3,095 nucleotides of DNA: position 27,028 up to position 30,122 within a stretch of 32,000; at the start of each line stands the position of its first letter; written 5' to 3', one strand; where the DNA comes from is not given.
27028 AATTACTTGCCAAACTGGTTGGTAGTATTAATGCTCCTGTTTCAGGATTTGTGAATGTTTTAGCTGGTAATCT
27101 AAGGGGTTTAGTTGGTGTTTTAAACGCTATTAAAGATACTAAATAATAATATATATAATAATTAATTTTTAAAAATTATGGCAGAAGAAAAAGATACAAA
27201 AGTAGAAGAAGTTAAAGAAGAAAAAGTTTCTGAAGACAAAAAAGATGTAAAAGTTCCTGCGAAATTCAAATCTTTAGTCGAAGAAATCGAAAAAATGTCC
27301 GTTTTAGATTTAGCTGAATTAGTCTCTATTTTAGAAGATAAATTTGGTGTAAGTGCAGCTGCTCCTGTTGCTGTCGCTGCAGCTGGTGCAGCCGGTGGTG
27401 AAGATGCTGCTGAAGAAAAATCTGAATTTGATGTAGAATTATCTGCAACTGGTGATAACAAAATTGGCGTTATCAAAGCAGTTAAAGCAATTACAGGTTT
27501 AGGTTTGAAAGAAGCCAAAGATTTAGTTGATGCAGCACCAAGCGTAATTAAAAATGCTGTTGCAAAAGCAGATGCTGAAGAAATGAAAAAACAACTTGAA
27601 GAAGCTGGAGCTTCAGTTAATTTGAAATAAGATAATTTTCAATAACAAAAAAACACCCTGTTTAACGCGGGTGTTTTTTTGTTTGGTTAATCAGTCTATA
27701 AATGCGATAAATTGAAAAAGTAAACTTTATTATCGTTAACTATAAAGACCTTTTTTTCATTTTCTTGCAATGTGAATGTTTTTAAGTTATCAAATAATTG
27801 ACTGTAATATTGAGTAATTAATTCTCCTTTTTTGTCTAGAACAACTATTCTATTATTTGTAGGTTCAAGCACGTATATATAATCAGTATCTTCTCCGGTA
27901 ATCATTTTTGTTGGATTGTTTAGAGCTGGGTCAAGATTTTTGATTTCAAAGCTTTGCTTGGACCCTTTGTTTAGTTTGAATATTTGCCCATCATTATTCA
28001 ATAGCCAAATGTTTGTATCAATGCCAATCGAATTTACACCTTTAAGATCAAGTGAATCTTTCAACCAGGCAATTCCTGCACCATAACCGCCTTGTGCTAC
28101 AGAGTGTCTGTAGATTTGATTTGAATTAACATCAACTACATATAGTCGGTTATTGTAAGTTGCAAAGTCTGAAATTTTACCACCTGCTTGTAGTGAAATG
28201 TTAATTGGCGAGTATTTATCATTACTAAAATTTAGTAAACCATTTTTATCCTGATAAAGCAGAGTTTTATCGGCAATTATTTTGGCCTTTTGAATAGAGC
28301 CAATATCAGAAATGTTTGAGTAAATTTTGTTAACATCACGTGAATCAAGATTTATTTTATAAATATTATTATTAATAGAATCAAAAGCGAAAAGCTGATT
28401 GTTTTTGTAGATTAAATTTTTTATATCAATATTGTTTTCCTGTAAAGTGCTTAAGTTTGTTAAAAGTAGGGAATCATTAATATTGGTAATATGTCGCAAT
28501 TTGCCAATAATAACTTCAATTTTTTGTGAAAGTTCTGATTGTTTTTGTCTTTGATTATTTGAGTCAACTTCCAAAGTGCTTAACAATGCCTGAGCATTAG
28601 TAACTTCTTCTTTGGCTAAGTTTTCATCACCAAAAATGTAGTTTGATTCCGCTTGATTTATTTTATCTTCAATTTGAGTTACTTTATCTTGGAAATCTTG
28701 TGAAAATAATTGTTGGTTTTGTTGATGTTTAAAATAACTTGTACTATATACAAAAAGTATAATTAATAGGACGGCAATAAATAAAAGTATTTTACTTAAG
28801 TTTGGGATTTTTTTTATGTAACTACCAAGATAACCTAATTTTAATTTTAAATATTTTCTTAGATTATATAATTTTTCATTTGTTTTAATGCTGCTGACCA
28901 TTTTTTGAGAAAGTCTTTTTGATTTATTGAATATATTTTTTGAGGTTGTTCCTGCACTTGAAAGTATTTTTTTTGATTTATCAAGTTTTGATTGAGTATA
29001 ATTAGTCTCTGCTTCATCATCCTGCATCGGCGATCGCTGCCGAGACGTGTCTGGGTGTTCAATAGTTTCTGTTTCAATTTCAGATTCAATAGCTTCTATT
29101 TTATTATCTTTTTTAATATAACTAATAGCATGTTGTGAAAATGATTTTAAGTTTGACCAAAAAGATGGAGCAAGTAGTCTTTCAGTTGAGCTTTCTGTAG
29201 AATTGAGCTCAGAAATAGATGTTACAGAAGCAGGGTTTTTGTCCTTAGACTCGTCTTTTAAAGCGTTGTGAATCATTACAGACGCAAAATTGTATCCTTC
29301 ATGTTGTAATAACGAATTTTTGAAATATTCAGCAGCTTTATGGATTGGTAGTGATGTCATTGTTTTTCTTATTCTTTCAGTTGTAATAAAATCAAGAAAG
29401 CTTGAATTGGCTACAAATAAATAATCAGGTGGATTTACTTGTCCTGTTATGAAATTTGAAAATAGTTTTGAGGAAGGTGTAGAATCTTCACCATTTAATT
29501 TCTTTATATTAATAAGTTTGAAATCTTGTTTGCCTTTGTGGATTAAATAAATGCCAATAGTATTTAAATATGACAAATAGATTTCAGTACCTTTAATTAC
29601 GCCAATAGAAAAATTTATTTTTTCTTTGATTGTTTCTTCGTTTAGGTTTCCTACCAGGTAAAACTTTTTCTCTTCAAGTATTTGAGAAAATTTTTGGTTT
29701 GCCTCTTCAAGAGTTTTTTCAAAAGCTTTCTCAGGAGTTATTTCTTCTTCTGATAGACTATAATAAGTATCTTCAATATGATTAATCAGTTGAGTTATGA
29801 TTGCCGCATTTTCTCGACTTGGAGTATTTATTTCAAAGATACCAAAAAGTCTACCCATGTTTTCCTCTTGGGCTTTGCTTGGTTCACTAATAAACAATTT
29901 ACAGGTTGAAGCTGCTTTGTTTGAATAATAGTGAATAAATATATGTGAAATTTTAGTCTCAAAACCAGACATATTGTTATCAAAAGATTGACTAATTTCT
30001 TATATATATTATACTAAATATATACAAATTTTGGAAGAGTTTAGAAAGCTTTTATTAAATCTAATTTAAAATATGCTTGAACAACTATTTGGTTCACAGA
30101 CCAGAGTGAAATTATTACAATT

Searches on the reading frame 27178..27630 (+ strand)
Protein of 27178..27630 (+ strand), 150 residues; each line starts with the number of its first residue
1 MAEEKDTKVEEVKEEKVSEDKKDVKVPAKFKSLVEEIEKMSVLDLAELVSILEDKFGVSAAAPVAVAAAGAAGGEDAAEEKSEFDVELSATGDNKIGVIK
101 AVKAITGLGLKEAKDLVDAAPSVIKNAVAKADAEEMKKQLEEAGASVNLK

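Call 10: search_protein_families(library=pfam, proteins=[window:27178-27630:+], max_evalue=0.01)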
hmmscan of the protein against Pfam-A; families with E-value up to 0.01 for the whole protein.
window:27178-27630:+ (150 aa): 2 families
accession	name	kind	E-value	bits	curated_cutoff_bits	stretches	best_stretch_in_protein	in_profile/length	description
PF00542.24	Ribosomal_L12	-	2.3e-29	102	25.9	1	84-150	1-67/67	Ribosomal protein L7/L12 C-terminal domain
PF16320.10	Ribosomal_L12_N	-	4.2e-20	71.6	25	1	31-75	3-47/48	Ribosomal protein L7/L12 dimerisation domain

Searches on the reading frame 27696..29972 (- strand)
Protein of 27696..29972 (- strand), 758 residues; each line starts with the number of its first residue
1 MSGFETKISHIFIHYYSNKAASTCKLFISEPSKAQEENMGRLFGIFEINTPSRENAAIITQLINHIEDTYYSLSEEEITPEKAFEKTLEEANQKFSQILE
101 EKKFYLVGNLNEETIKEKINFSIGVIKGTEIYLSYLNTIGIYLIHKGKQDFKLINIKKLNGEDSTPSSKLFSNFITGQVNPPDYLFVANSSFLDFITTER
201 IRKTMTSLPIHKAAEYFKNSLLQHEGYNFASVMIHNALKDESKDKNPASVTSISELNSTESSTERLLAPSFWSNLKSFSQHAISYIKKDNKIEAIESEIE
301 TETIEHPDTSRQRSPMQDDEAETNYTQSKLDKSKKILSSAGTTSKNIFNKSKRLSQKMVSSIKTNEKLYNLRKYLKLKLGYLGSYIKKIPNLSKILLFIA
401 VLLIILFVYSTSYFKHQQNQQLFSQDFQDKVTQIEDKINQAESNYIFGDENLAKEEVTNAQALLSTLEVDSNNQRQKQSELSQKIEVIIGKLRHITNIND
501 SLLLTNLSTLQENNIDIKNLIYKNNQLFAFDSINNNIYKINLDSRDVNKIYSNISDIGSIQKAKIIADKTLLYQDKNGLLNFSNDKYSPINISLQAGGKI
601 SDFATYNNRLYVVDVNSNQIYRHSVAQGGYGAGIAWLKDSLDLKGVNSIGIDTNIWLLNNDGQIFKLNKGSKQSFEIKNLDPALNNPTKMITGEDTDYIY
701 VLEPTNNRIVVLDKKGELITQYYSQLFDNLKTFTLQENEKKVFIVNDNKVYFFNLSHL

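Call 10: search_protein_families(library=pfam, proteins=[window:27696-29972:-], max_evalue=0.01)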
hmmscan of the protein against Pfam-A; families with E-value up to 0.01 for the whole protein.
window:27696-29972:- (758 aa): 1 family
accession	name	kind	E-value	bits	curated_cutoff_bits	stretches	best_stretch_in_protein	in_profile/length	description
PF21959.2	DUF6923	-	0.00021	21.6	27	0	504-551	121-168/234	Repeat of unknown function (DUF6923)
